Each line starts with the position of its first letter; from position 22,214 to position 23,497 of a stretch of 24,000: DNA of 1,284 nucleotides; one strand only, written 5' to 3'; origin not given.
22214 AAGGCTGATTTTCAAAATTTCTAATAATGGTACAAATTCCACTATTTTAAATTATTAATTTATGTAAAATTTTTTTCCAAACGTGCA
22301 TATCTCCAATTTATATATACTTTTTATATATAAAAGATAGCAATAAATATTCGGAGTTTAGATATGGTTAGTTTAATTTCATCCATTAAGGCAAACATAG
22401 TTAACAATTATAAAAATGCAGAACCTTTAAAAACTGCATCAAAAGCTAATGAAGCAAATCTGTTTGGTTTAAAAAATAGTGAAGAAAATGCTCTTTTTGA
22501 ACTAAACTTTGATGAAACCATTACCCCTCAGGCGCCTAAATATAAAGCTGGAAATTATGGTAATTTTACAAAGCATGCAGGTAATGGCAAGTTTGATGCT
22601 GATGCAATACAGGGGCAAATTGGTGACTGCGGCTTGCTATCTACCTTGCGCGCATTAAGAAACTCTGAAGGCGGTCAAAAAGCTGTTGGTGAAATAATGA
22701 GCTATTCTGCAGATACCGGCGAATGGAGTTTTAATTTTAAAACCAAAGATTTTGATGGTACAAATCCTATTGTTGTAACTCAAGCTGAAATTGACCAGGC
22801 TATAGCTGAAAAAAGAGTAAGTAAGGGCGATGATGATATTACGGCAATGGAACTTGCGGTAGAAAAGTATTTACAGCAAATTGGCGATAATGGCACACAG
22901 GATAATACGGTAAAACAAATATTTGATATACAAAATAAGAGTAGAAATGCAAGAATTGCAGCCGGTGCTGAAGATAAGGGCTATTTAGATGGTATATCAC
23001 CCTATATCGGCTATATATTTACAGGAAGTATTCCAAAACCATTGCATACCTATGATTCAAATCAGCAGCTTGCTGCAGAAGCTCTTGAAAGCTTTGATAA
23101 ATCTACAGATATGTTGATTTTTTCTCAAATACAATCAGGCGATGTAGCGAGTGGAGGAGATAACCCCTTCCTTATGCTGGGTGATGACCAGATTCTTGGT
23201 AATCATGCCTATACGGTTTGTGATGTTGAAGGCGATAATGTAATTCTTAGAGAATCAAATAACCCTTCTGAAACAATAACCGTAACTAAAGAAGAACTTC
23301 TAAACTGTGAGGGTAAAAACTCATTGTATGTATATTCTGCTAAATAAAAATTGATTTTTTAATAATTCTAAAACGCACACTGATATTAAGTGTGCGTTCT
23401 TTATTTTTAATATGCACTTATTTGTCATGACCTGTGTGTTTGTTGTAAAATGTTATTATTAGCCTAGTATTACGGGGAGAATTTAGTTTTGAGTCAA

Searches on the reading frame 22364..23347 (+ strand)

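Call 9: search_protein_families(library=pfam, proteins=[window:22364-23347:+], max_evalue=0.01)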
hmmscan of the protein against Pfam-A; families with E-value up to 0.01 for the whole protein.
window:22364-23347:+ (327 aa): 1 family
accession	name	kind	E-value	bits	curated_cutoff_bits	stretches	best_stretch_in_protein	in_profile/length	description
PF00648.27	Peptidase_C2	-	0.0027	17.2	23.8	0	75-125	44-96/297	Calpain family cysteine protease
